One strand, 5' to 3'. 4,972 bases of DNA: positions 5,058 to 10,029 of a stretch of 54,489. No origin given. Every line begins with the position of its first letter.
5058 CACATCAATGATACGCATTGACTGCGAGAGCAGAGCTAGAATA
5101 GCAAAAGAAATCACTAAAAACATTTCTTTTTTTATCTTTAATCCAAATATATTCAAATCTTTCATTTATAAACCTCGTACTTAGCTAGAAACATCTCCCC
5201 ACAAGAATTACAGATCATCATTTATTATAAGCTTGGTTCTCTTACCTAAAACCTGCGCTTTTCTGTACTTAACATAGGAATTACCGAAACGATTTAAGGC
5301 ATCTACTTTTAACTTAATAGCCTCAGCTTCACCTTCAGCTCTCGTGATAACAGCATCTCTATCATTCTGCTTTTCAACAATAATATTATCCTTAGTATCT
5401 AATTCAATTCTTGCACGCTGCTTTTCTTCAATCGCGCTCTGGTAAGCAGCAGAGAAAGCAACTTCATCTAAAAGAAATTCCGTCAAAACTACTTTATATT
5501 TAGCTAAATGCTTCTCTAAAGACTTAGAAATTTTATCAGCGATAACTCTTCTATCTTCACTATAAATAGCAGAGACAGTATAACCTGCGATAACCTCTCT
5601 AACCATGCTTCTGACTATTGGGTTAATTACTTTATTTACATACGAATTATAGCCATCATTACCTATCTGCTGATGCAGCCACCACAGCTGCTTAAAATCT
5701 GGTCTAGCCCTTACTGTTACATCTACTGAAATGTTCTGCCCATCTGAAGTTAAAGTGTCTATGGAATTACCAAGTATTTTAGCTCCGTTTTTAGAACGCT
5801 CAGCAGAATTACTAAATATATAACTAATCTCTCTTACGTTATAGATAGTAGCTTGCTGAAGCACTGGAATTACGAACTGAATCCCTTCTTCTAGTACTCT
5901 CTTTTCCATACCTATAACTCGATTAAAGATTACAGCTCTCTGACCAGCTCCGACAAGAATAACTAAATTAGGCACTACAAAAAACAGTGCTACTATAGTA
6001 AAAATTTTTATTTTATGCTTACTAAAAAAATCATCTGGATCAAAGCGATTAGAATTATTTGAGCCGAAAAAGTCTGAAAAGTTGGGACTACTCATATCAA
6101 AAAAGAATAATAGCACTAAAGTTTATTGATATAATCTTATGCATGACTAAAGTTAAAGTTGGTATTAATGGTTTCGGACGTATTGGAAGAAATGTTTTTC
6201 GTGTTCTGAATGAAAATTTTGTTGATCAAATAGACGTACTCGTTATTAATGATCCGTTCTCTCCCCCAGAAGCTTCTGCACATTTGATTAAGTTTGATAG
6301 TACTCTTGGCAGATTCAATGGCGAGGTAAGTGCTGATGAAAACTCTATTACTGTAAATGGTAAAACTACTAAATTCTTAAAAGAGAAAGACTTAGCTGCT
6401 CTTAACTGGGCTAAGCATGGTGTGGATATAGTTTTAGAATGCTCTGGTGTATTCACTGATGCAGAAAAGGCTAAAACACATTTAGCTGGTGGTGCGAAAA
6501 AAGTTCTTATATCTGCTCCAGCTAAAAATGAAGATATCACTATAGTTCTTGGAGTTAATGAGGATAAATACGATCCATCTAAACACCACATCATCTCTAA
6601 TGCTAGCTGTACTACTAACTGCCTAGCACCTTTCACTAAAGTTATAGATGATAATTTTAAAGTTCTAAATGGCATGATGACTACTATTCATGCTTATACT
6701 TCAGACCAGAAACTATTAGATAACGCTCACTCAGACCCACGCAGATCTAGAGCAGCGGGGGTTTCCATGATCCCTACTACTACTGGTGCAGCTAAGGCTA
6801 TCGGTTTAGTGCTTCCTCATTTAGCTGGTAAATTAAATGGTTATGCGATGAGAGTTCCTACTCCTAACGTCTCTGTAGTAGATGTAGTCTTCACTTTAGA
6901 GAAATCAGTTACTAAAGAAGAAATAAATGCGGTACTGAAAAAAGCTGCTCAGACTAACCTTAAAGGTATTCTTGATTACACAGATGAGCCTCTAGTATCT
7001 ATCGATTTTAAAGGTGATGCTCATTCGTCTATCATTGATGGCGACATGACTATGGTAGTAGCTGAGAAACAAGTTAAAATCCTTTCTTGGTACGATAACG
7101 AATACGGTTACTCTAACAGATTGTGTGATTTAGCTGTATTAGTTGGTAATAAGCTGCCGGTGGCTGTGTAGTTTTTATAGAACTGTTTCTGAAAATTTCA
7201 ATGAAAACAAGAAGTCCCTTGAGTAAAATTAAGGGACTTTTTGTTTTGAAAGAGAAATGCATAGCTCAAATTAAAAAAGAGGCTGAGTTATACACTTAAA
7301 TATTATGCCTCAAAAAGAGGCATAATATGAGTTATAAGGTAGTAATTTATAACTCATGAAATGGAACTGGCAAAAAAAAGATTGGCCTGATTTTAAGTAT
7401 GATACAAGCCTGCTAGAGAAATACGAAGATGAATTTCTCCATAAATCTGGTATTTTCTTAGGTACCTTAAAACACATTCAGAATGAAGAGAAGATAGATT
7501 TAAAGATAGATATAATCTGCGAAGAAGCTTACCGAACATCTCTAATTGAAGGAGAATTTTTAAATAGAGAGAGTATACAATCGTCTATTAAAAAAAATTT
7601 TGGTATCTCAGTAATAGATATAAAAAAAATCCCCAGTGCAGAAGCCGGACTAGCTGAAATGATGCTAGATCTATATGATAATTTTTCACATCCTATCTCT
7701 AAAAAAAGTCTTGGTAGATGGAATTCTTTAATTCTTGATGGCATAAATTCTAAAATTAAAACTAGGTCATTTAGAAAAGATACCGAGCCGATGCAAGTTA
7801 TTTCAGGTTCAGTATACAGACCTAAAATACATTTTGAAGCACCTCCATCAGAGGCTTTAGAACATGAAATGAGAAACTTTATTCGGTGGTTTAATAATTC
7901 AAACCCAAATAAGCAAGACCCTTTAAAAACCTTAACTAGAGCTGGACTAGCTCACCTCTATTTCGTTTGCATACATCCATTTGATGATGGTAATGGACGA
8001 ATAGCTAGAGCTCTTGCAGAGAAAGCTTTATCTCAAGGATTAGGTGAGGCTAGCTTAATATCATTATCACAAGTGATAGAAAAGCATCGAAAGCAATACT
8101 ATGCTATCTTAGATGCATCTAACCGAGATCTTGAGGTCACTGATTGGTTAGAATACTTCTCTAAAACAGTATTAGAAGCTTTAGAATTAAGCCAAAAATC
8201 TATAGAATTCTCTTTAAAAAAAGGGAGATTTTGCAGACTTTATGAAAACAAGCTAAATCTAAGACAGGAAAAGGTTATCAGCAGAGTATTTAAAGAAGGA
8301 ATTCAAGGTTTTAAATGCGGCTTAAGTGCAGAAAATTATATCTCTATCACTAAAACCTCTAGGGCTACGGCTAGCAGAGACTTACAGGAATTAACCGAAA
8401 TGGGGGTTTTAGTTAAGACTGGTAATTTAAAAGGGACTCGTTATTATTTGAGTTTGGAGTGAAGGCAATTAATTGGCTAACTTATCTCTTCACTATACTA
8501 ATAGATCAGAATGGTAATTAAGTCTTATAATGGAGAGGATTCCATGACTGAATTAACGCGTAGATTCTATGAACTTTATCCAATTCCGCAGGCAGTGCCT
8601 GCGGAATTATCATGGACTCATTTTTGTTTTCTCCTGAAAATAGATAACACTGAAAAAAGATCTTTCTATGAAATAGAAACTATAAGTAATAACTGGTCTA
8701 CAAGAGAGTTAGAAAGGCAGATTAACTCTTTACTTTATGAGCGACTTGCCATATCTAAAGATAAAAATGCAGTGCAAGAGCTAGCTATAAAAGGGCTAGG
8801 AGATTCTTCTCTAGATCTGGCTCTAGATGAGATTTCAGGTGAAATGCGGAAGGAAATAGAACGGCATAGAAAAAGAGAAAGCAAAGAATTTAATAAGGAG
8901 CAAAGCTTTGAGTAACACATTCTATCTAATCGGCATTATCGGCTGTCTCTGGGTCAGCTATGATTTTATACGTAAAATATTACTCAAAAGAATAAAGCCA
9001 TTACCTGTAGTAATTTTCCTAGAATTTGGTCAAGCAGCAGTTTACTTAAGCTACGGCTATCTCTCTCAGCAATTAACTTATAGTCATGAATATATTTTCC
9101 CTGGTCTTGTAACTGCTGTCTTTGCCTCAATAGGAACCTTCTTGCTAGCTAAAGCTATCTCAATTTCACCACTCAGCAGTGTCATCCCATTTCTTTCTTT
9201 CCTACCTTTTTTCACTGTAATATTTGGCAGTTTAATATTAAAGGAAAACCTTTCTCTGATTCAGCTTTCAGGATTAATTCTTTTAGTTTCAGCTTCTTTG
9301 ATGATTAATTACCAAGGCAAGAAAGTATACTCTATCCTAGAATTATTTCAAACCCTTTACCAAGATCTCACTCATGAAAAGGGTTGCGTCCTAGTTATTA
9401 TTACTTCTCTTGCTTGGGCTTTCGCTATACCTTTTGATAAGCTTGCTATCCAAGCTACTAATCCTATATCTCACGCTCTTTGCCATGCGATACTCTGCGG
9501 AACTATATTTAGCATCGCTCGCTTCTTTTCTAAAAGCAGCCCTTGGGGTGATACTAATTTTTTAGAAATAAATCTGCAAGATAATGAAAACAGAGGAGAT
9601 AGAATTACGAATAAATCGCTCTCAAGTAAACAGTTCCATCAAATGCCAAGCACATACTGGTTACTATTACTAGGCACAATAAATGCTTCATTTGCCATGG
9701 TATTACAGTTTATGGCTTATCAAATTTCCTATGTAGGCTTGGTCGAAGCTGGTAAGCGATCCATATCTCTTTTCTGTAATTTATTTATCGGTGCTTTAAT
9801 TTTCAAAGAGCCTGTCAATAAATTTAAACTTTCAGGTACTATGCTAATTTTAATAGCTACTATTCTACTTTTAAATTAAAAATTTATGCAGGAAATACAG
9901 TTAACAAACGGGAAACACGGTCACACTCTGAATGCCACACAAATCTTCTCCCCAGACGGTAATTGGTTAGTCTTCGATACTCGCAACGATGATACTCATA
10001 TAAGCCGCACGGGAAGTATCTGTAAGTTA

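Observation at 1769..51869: R1: dense family of ~121-bp palindromic-ended elements with a conserved core and terminal arms that co-vary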

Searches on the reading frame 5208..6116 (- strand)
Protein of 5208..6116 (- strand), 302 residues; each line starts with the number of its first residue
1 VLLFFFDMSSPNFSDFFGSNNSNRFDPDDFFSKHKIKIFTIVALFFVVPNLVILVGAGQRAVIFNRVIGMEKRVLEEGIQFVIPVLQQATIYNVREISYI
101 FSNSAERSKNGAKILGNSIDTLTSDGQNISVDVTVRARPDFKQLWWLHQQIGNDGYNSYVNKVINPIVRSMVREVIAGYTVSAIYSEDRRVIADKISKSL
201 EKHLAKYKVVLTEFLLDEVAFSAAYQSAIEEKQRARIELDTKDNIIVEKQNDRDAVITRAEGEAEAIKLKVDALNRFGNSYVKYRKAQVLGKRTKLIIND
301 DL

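Call 80: search_protein_families(library=pfam, proteins=[window:5208-6116:-], max_evalue=0.00001)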
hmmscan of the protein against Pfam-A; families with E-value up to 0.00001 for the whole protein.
window:5208-6116:- (302 aa): 1 family
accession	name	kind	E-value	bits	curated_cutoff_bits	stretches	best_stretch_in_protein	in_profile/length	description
PF01145.31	Band_7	-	6.1e-33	114.8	23.6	1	55-264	3-176/176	SPFH domain / Band 7 family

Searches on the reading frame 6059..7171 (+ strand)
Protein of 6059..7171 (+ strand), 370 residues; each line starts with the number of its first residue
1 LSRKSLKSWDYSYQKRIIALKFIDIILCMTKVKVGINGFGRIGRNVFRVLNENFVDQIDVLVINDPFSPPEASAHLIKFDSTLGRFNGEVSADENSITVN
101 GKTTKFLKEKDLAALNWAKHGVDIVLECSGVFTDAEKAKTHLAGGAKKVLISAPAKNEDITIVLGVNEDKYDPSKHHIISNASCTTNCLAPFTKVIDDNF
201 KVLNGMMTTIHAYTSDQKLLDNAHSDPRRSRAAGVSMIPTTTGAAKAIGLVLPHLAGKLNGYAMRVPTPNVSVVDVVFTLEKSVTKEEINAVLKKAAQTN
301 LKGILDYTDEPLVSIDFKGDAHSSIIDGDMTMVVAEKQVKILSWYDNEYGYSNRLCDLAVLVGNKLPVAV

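Call 80: search_protein_families(library=pfam, proteins=[window:6059-7171:+], max_evalue=0.00001)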
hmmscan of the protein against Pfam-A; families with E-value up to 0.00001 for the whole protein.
window:6059-7171:+ (370 aa): 2 families
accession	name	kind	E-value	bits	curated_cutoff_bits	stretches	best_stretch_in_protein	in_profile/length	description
PF02800.25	Gp_dh_C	-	2e-66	222.9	24.4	1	189-345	1-158/158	Glyceraldehyde 3-phosphate dehydrogenase, C-terminal domain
PF00044.30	Gp_dh_N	-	5e-35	120.3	31.7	1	32-134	1-100/101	Glyceraldehyde 3-phosphate dehydrogenase, NAD binding domain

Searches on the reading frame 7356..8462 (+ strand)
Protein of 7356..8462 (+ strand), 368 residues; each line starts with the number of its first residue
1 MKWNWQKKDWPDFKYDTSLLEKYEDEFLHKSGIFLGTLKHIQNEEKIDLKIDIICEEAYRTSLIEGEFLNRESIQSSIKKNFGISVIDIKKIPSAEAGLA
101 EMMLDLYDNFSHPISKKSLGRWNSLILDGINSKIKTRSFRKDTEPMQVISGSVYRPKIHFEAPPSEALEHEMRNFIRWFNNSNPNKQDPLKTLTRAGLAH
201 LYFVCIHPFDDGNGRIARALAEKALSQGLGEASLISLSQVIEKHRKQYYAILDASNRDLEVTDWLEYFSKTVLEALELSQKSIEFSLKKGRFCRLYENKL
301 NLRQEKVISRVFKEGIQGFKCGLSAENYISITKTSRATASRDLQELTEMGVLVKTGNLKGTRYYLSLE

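Call 80: search_protein_families(library=pfam, proteins=[window:7356-8462:+], max_evalue=0.00001)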
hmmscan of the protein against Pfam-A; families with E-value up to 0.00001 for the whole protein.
window:7356-8462:+ (368 aa): 2 families
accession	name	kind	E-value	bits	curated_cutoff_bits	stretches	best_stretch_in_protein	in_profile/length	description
PF13776.11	DUF4172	-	2.3e-25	89.1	25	1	3-84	1-82/82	Domain of unknown function (DUF4172)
PF02661.23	Fic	-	5e-15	56.6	24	1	115-224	3-92/93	Fic/DOC family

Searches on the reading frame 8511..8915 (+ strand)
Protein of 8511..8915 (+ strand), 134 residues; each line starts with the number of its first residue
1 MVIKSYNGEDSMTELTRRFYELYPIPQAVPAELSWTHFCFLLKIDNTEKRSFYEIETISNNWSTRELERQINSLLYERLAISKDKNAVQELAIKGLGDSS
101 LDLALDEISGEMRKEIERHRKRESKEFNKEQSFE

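Call 80: search_protein_families(library=pfam, proteins=[window:8511-8915:+], max_evalue=0.00001)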
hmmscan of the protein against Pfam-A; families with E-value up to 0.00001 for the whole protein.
window:8511-8915:+ (134 aa): 1 family
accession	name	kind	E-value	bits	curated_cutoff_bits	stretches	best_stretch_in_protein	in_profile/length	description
PF17761.7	DUF1016_N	-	1.1e-18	68.1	32.8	1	16-78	72-137/137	DUF1016 N-terminal domain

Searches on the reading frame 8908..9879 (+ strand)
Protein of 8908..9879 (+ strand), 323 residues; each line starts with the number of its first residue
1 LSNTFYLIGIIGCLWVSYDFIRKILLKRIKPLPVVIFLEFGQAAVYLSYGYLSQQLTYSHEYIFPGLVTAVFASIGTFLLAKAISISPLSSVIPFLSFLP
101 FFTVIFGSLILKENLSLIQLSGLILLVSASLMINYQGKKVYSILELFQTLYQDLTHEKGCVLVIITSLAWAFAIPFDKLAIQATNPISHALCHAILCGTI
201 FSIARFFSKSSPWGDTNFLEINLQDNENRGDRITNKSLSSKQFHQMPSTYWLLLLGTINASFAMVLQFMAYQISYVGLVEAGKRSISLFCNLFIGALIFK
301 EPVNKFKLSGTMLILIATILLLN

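Call 80: search_protein_families(library=pfam, proteins=[window:8908-9879:+], max_evalue=0.00001)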
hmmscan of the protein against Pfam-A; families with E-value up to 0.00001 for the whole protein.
window:8908-9879:+ (323 aa): 1 family
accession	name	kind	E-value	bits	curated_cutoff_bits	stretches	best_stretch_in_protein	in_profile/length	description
PF00892.27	EamA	-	8.5e-20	71.8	28.2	2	7-134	5-134/135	EamA-like transporter family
